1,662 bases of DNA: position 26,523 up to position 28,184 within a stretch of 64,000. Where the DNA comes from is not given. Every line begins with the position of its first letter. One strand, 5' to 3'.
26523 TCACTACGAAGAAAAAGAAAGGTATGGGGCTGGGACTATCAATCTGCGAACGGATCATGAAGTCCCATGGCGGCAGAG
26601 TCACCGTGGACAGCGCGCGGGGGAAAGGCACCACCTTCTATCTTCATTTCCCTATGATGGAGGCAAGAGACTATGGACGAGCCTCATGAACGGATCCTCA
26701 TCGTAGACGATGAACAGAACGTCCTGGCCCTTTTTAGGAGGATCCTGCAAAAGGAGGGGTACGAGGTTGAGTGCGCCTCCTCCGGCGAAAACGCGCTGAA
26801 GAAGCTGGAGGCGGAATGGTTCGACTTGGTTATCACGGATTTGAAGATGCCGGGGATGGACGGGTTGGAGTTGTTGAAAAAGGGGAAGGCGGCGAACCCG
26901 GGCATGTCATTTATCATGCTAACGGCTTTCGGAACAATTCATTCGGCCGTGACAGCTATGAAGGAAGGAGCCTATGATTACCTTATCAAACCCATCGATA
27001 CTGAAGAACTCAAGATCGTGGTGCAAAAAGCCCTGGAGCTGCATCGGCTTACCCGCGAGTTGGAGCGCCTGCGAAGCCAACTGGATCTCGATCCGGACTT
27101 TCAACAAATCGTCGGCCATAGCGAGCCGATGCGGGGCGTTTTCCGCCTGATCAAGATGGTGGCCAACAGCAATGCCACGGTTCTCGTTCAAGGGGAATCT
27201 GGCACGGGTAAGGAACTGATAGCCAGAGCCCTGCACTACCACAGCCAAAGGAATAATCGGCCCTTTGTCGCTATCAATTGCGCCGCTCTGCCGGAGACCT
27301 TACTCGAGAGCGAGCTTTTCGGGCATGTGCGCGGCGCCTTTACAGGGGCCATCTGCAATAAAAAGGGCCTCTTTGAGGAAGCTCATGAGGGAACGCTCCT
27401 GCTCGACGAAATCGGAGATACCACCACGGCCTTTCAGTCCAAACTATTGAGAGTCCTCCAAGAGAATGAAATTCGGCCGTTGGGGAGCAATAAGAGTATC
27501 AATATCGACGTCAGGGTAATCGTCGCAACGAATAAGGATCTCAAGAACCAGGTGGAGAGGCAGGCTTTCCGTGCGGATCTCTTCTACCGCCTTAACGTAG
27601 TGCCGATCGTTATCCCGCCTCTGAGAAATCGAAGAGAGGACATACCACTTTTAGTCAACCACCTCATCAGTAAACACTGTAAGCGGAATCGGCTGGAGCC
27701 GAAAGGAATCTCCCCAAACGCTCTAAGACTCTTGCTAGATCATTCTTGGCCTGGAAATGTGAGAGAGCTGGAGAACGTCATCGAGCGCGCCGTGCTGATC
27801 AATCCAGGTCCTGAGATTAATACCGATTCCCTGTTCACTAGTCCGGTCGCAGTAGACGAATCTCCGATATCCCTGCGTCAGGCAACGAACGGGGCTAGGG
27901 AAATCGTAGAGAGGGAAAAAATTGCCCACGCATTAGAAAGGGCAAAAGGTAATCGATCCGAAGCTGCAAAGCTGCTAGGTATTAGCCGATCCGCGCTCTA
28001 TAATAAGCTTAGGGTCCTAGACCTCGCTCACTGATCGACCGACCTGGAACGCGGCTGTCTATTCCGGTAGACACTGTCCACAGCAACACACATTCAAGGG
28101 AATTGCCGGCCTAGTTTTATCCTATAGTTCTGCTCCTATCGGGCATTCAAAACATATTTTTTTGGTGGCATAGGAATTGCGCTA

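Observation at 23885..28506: Self-contained sigma-54 circuit: multi-PAS kinase, NtrC-type activator, palindromic UAS, TGGCAT-N5-TTGC promoter, zinc-ribbon gene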

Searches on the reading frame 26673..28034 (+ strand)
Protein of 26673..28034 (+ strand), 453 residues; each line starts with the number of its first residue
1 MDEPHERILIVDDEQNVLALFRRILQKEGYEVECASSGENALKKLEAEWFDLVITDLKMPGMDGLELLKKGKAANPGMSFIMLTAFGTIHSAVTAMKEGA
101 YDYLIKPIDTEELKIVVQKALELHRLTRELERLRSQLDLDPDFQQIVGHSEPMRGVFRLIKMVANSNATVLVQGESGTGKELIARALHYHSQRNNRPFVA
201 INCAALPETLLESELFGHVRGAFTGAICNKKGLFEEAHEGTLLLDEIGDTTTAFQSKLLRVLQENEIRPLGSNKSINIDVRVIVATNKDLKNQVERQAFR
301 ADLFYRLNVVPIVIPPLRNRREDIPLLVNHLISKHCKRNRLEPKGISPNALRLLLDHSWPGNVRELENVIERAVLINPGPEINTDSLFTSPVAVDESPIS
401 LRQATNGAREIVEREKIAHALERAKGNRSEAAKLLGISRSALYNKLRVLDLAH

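Call 3: search_protein_families(library=pfam, proteins=[window:26673-28034:+], max_evalue=0.01)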
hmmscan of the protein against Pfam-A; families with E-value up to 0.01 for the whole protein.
window:26673-28034:+ (453 aa): 14 families
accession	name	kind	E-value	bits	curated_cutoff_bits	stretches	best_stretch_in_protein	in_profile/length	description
PF00158.32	Sigma54_activat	-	5.8e-71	238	20.2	1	146-312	1-167/168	Sigma-54 interaction domain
PF00072.30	Response_reg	-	3.1e-32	111.5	30.2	1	8-117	1-110/111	Response regulator receiver domain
PF25601.1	AAA_lid_14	-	5.6e-25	87.4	27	1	318-389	1-72/87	AAA+ ATPase lid domain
PF14532.12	Sigma54_activ_2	-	2.3e-21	76.9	25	1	147-317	1-138/138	Sigma-54 interaction domain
PF02954.25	HTH_8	-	1.2e-14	54.2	22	1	409-447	2-40/42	Bacterial regulatory protein, Fis family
PF07728.20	AAA_5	-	1.7e-07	31.7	22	1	170-290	2-125/139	AAA domain (dynein-related subfamily)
PF00004.35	AAA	-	2.3e-05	25.3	21.2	1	170-302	1-121/131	ATPase family associated with various cellular activities (AAA)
PF18024.7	HTH_50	-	0.00019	21.5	27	1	412-447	11-45/50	Helix-turn-helix domain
PF01078.27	Mg_chelatase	-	0.00022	21.1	20.3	0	228-284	96-154/207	Magnesium chelatase, subunit ChlI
PF07724.20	AAA_2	-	0.00035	21.1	27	1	168-286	4-122/166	AAA domain (Cdc48 subfamily)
PF13191.12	AAA_16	-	0.00094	20.2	32.6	1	148-221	4-84/167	AAA ATPase domain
PF20030.5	bpMoxR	-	0.0024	17.4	27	1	158-304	22-161/205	MoxR domain in the MoxR-vWA-beta-propeller ternary systems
PF07726.17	AAA_3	-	0.0042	17.4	27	1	170-287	2-110/131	ATPase family associated with various cellular activities (AAA)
PF20720.3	nSTAND3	-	0.0095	16.1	27.2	0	157-201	7-51/155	Novel STAND NTPase 3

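Call 8: find_related_loci(query=window:26673-28034:+, collection=genome_contigs, flank=6000)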
Query window:26673-28034:+ (453 aa) in genome_contigs; peptide patterns used: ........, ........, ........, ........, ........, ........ (x = any residue, [..] = any of these).
600 stretches matched a pattern (row limit reached: there are more); 547 encode a relative of the query (tblastn E <= 1e-3); the best 80 are kept; 80 distinct loci.
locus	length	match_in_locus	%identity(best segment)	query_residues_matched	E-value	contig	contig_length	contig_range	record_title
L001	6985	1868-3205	66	6-451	0e+0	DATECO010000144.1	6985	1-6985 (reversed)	MAG TPA_asm: Nitrospiria bacterium isolate SMAG_U8274 k141_586560, whole genome shotgun sequence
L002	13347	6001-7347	68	4-453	0e+0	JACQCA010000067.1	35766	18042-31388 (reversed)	MAG: Nitrospirae bacterium isolate NC_groundwater_956_Pr1_S-0.2um_57_83 Montesol18-Sp2_coassembly_scaffold_773509, whole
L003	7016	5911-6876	70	6-327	4e-153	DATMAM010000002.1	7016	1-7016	MAG TPA_asm: Candidatus Acidiferrales bacterium isolate SMAG_U13326 k141_198882, whole genome shotgun sequence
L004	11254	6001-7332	48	4-447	2e-138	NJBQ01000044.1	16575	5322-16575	MAG: Candidatus Aerophobetes bacterium Ae_b3a 2748, whole genome shotgun sequence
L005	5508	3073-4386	51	5-435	1e-135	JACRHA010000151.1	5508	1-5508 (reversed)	MAG: Nitrospirae bacterium isolate NC_groundwater_1765_Pr3_B-0.1um_46_13 SR-2_scaffold_141_3309258, whole genome shotgun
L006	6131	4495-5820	50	7-447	3e-134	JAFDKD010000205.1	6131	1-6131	MAG: Deltaproteobacteria bacterium isolate Meg22_24_Bin_96 Meg22_24_Bin_96_scaffold_28763, whole genome shotgun sequence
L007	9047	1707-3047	50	5-443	3e-133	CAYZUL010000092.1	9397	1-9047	MAG TPA_asm: uncultured Nitrospirota bacterium isolate SRP090828_co2_53 genome assembly, contig: NODE_2664_length_9397_c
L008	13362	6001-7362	47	1-446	3e-132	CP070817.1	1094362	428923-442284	MAG: Deltaproteobacteria bacterium isolate bin116 chromosome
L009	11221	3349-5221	49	7-447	2e-132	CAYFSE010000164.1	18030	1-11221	MAG TPA_asm: uncultured Dehalococcoidales bacterium isolate ERP108616_co1_133 genome assembly, contig: k119_1638076, who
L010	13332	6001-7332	49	7-443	3e-133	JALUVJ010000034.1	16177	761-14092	MAG: Nitrospira sp. isolate 128-326_metabat2_scaf2bin.035 128-326_scaffold_163_c1, whole genome shotgun sequence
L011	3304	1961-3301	48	7-447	7e-137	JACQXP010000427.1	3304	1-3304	MAG: Candidatus Methylomirabilota bacterium isolate NC_groundwater_1518_Pr4_B-0.1um_67_4 SR1-18-B1_scaffold_475751, whol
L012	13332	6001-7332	48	7-443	1e-131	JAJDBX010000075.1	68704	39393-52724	MAG: Nitrospirota bacterium isolate OFTM336 OFTM336_74, whole genome shotgun sequence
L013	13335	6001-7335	49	6-443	2e-131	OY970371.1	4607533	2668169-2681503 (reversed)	MAG: Candidatus Manganitrophaceae bacterium isolate MFD03066.bin.c.2 genome assembly, chromosome: 1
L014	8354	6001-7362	49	2-452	2e-131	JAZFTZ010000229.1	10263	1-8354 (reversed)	MAG: Thermodesulfobacteriota bacterium isolate BS2bin.46 BS2bin.46_229, whole genome shotgun sequence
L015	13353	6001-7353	46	7-451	7e-131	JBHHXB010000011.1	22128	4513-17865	MAG: Nitrospiria bacterium isolate D_2_bin.8 NODE_683_length_22128_cov_16.456984, whole genome shotgun sequence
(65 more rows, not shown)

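Call 23: find_related_loci(query=window:26673-28034:+, collection=metagenome_contigs, flank=5000)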
Query window:26673-28034:+ (453 aa) in metagenome_contigs; peptide patterns used: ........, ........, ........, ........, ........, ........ (x = any residue, [..] = any of these).
600 stretches matched a pattern (row limit reached: there are more); 566 encode a relative of the query (tblastn E <= 1e-3); the best 80 are kept; 80 distinct loci.
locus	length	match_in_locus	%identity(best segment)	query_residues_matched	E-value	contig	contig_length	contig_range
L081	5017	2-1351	79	3-452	0e+0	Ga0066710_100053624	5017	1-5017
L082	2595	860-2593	66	7-405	1e-164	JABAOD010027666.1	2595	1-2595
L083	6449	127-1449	52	8-446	2e-140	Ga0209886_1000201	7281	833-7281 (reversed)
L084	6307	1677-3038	48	4-447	2e-139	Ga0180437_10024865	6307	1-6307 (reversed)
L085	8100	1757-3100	48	1-446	6e-137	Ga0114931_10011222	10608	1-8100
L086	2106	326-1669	49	7-447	1e-145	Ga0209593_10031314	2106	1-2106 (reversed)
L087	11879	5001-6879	50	7-447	1e-135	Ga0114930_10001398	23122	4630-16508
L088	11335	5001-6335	49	6-443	2e-134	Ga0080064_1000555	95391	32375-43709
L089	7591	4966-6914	51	7-447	2e-134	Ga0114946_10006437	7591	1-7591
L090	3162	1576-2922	49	7-451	8e-139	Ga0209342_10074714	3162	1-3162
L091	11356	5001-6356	48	7-451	4e-132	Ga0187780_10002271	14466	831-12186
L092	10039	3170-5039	49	7-447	9e-132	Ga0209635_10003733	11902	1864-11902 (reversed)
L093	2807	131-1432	49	7-446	5e-138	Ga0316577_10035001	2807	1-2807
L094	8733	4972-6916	50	7-452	2e-131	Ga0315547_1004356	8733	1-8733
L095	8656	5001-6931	49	7-447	4e-131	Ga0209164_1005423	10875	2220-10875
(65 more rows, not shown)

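Call 30: find_homologous_proteins(query=window:26673-28034:+, max_evalue=1e-150)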
Query window:26673-28034:+ (453 aa): 217 proteins with E <= 1e-150 among 8000 candidates; the best 120 are listed.
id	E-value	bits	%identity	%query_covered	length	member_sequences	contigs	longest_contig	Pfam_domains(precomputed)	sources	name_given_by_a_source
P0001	1.5e-289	978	98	100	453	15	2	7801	PF00158.33,PF25601.2,PF02954.26,PF14532.13,PF07728.21,PF00072.31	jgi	jgi:DNA-binding NtrC family response regulator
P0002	2.1e-232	790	79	100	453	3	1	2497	PF00158.33,PF25601.2,PF02954.26,PF00004.36,PF14532.13,PF07728.21,PF00072.31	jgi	jgi:two-component system, NtrC family, response regulator AtoC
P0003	2.5e-232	790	79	100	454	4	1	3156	PF00158.33,PF25601.2,PF02954.26,PF00004.36,PF14532.13,PF07728.21,PF00072.31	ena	-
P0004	3.6e-232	789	79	100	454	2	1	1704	PF00158.33,PF25601.2,PF02954.26,PF00004.36,PF14532.13,PF07728.21,PF00072.31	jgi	-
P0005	2.5e-225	766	77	99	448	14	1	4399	PF00158.33,PF07724.21,PF25601.2,PF02954.26,PF00004.36,PF14532.13,PF07728.21,PF00072.31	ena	-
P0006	2.1e-224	763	77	96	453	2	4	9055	PF00158.33,PF25601.2,PF02954.26,PF00004.36,PF14532.13,PF07728.21,PF00072.31,PF01078.28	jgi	jgi:DNA-binding NtrC family response regulator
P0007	3.0e-222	756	76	99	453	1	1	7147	PF00158.33,PF25601.2,PF02954.26,PF00004.36,PF14532.13,PF07728.21,PF00072.31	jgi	jgi:DNA-binding NtrC family response regulator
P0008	1.6e-220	751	75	99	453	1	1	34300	PF00158.33,PF25601.2,PF02954.26,PF00004.36,PF14532.13,PF07728.21,PF00072.31,PF01078.28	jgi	jgi:DNA-binding NtrC family response regulator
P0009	2.5e-217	740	74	99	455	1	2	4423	PF00158.33,PF25601.2,PF02954.26,PF14532.13,PF07728.21,PF00072.31,PF01078.28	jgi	jgi:DNA-binding NtrC family response regulator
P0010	1.7e-216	737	75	100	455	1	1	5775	PF00158.33,PF07724.21,PF06068.20,PF25601.2,PF02954.26,PF00004.36,PF14532.13,PF07728.21,PF00072.31,PF01078.28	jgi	jgi:DNA-binding NtrC family response regulator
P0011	6.2e-216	735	75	99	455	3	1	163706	PF00158.33,PF06068.20,PF25601.2,PF02954.26,PF00004.36,PF14532.13,PF07728.21,PF00072.31,PF01078.28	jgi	jgi:two-component system NtrC family response regulator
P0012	1.7e-215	734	75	98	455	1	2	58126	PF00158.33,PF07724.21,PF25601.2,PF02954.26,PF00004.36,PF14532.13,PF07728.21,PF00072.31,PF01078.28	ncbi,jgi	ncbi:MAG TPA: sigma-54 dependent transcriptional regulator [Candidatus Binatia bacterium]|jgi:DNA-bi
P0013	2.6e-214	730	73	100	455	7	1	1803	PF00158.33,PF07724.21,PF25601.2,PF02954.26,PF00004.36,PF14532.13,PF07728.21,PF00072.31,PF01078.28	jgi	-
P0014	4.5e-214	729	74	98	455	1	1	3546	PF00158.33,PF25601.2,PF02954.26,PF00004.36,PF14532.13,PF07728.21,PF00072.31,PF01078.28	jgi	jgi:two-component system, NtrC family, response regulator AtoC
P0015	1.1e-212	725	72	99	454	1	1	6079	PF00158.33,PF07724.21,PF06068.20,PF25601.2,PF02954.26,PF14532.13,PF07728.21,PF00072.31,PF01078.28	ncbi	-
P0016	1.3e-212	725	73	99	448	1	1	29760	PF00158.33,PF06068.20,PF25601.2,PF02954.26,PF00004.36,PF14532.13,PF07728.21,PF00072.31,PF01078.28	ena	-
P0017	1.2e-211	721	73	100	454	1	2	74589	PF00158.33,PF07724.21,PF06068.20,PF25601.2,PF02954.26,PF00004.36,PF14532.13,PF07728.21,PF00072.31,PF01078.28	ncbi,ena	ncbi:MAG TPA: sigma-54 dependent transcriptional regulator [Candidatus Binatia bacterium]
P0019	4.8e-211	719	73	99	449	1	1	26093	PF00158.33,PF07724.21,PF25601.2,PF02954.26,PF00004.36,PF14532.13,PF07728.21,PF00072.31,PF01078.28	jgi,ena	jgi:DNA-binding NtrC family response regulator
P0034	4.8e-201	686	70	100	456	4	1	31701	PF00158.33,PF25601.2,PF02954.26,PF00004.36,PF14532.13,PF07728.21,PF00072.31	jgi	jgi:DNA-binding NtrC family response regulator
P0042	7.4e-200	683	69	100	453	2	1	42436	PF00158.33,PF07724.21,PF25601.2,PF02954.26,PF18024.8,PF00004.36,PF14532.13,PF07728.21,PF00072.31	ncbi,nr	ncbi:MAG: sigma-54-dependent Fis family transcriptional regulator [Deltaproteobacteria bacterium]|nr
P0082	1.3e-187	642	66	98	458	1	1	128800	PF00158.33,PF07724.21,PF25601.2,PF02954.26,PF00004.36,PF14532.13,PF07728.21,PF00072.31,PF13191.13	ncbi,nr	ncbi:MAG: sigma-54-dependent Fis family transcriptional regulator [Nitrospirae bacterium]|nr:sigma-5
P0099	2.2e-184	632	64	98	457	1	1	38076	PF00158.33,PF25601.2,PF02954.26,PF14532.13,PF00072.31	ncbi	ncbi:MAG: sigma-54-dependent transcriptional regulator [Nitrospiria bacterium]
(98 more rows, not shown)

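Call 31: find_encoding_contigs(protein=P0001, flank=6000, max_places=3)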
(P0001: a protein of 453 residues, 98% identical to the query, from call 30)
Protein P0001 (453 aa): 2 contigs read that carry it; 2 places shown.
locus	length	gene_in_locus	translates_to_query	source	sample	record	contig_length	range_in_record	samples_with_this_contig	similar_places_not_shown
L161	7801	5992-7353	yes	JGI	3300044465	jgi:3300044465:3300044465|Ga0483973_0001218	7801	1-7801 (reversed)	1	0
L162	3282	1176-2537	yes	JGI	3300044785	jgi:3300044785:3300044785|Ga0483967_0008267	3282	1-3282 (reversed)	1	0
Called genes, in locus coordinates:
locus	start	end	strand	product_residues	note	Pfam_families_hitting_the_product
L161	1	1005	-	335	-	?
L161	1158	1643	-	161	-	PF09990:DUF2231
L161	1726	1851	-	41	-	PF00096:zf-C2H2 (weak)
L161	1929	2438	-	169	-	PF05239:PRC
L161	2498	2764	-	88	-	-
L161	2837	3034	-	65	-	-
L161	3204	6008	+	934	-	PF00989:PAS, PF00989:PAS, PF08448:PAS_4, PF13426:PAS_9, PF00989:PAS, PF08448:PAS_4, PF13426:PAS_9, PF01590:GAF, +10 more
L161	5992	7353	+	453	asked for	PF00072:Response_reg, PF00158:Sigma54_activat, PF14532:Sigma54_activ_2, PF07728:AAA_5 (weak), PF25601:AAA_lid_14, PF02954:HTH_8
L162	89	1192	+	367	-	PF01590:GAF, PF13185:GAF_2, PF13492:GAF_3, PF00512:HisKA, PF02518:HATPase_c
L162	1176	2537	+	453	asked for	PF00072:Response_reg, PF00158:Sigma54_activat, PF14532:Sigma54_activ_2, PF07728:AAA_5 (weak), PF25601:AAA_lid_14, PF02954:HTH_8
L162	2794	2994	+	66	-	-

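Call 32: find_encoding_contigs(protein=P0008, flank=6000, max_places=2)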
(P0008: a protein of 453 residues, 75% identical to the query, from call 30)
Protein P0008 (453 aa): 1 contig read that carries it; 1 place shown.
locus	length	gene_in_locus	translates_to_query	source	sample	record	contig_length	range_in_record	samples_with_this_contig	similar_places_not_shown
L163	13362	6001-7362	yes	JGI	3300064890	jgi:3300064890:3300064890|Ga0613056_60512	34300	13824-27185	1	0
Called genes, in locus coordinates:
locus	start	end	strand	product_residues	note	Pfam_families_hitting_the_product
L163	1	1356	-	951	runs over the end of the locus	PF00923:TAL_FSA, PF00342:PGI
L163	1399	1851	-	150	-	PF02502:LacAB_rpiB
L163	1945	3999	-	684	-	PF00456:Transketolase_N, PF02779:Transket_pyr, PF02780:Transketolase_C, PF22613:Transketolase_C_1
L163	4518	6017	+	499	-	PF00989:PAS, PF13188:PAS_8 (weak), PF08448:PAS_4, PF13426:PAS_9, PF00512:HisKA, PF02518:HATPase_c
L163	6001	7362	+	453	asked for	PF00072:Response_reg, PF01078:Mg_chelatase (faint), PF00158:Sigma54_activat, PF14532:Sigma54_activ_2, PF00004:AAA (weak), PF07728:AAA_5 (weak), PF25601:AAA_lid_14, PF02954:HTH_8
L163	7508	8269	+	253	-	PF12570:DUF3750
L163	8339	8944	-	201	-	-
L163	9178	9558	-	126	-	-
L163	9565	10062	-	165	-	PF04519:Bactofilin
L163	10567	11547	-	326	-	PF00248:Aldo_ket_red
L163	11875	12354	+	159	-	PF01323:DSBA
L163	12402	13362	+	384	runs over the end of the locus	PF13466:STAS_2 (faint), PF02405:MlaE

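Call 33: find_encoding_contigs(protein=P0011, flank=6000, max_places=2)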
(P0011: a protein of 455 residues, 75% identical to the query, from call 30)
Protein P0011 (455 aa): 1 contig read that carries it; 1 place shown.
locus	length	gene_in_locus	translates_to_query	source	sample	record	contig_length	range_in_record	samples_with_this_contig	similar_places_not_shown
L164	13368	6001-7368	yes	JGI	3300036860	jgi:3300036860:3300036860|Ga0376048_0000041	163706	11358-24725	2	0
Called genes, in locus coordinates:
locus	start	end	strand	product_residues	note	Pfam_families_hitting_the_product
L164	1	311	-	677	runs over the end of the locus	PF00456:Transketolase_N, PF02779:Transket_pyr, PF22613:Transketolase_C_1, PF02780:Transketolase_C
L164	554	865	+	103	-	-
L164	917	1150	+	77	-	-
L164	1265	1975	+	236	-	PF01339:CheB_methylest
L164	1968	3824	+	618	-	PF03705:CheR_N, PF01739:CheR, PF00989:PAS, PF08448:PAS_4 (faint), PF13596:PAS_10 (weak), PF28159:CEP89 (weak), PF05701:WEMBL, PF00989:PAS, +3 more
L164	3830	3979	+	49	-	-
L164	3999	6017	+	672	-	PF00989:PAS, PF08448:PAS_4 (weak), PF13188:PAS_8 (weak), PF13426:PAS_9, PF01590:GAF, PF13185:GAF_2, PF00512:HisKA, PF02518:HATPase_c, +2 more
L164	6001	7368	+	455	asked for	PF00072:Response_reg, PF06068:TIP49 (faint), PF00158:Sigma54_activat, PF14532:Sigma54_activ_2, PF00004:AAA (weak), PF07728:AAA_5 (weak), PF25601:AAA_lid_14, PF02954:HTH_8, +1 more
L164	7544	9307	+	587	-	PF13231:PMT_2, PF04255:DUF433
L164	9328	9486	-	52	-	-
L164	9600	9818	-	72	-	-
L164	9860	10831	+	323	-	PF00483:NTP_transferase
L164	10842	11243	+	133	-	-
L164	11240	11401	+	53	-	-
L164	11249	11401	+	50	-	-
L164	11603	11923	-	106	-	-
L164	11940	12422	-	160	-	PF00571:CBS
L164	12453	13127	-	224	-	PF13677:MotB_plug (weak), PF00691:OmpA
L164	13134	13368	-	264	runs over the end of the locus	PF01618:MotA_ExbB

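Call 34: find_encoding_contigs(protein=P0012, flank=6000, max_places=2)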
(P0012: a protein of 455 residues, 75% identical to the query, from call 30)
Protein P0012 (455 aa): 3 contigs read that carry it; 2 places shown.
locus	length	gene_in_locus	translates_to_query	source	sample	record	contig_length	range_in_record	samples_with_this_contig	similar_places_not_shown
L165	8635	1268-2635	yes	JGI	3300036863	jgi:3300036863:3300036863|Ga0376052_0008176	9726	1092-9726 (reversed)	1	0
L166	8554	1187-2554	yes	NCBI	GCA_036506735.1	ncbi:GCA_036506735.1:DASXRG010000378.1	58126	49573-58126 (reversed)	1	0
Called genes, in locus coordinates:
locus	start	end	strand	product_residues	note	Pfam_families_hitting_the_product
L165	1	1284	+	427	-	?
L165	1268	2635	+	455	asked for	PF00072:Response_reg, PF01078:Mg_chelatase (faint), PF00158:Sigma54_activat, PF14532:Sigma54_activ_2, PF00004:AAA (faint), PF07728:AAA_5 (weak), PF25601:AAA_lid_14, PF02954:HTH_8, +1 more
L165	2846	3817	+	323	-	PF00483:NTP_transferase, PF12804:NTP_transf_3 (weak)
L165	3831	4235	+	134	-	-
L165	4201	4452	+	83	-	-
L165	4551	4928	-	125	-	-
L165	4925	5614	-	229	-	PF00691:OmpA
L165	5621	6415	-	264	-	PF01618:MotA_ExbB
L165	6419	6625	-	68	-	-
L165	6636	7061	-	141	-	PF02561:FliS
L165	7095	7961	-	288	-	PF00669:Flagellin_N, PF00700:Flagellin_C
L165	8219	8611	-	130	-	PF00072:Response_reg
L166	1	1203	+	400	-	PF01590:GAF, PF13185:GAF_2, PF13492:GAF_3, PF00512:HisKA, PF02518:HATPase_c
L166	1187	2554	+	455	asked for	PF00072:Response_reg, PF01078:Mg_chelatase (faint), PF00158:Sigma54_activat, PF14532:Sigma54_activ_2, PF00004:AAA (faint), PF07728:AAA_5 (weak), PF25601:AAA_lid_14, PF02954:HTH_8, +1 more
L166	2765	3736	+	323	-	PF00483:NTP_transferase, PF12804:NTP_transf_3 (weak)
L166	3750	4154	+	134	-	-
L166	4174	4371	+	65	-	-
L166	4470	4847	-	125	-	-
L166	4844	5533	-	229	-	PF00691:OmpA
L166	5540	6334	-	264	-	PF01618:MotA_ExbB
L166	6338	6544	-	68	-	-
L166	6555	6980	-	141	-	PF02561:FliS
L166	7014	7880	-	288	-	PF00669:Flagellin_N, PF00700:Flagellin_C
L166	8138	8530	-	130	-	PF00072:Response_reg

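Call 35: find_encoding_contigs(protein=P0017, flank=6000, max_places=2)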
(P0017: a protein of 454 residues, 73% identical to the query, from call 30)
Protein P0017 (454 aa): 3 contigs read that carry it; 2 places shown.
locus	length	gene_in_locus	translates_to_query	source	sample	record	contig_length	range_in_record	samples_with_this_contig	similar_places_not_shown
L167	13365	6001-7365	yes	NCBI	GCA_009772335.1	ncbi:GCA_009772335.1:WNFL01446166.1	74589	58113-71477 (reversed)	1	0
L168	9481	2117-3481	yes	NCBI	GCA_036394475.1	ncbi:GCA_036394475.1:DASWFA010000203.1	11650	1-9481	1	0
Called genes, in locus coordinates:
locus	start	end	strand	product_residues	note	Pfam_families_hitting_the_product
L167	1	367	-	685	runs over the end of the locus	PF00456:Transketolase_N, PF02779:Transket_pyr, PF02780:Transketolase_C, PF22613:Transketolase_C_1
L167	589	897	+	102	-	-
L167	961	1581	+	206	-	PF01339:CheB_methylest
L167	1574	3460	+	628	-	PF03705:CheR_N, PF01739:CheR, PF13596:PAS_10 (faint), PF08448:PAS_4, PF12860:PAS_7 (faint), PF28159:CEP89 (weak), PF05701:WEMBL (weak), PF00989:PAS (weak), +2 more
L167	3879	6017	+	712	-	PF01590:GAF, PF13185:GAF_2, PF13492:GAF_3, PF13185:GAF_2, PF01590:GAF, PF00512:HisKA, PF02518:HATPase_c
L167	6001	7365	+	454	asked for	PF00072:Response_reg, PF00158:Sigma54_activat, PF14532:Sigma54_activ_2, PF00004:AAA (weak), PF07724:AAA_2 (weak), PF07728:AAA_5 (weak), PF25601:AAA_lid_14, PF02954:HTH_8, +2 more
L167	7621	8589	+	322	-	PF00483:NTP_transferase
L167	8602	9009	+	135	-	-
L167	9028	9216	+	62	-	-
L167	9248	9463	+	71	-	-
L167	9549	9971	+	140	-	PF04120:Iron_permease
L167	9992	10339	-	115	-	-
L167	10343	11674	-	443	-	PF03446:NAD_binding_2, PF03721:UDPG_MGDP_dh_N, PF00984:UDPG_MGDP_dh, PF03720:UDPG_MGDP_dh_C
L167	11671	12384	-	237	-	PF00691:OmpA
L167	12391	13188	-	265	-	PF01618:MotA_ExbB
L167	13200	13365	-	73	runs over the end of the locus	-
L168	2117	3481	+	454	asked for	PF00072:Response_reg, PF00158:Sigma54_activat, PF14532:Sigma54_activ_2, PF00004:AAA (weak), PF07724:AAA_2 (weak), PF07728:AAA_5 (weak), PF25601:AAA_lid_14, PF02954:HTH_8, +2 more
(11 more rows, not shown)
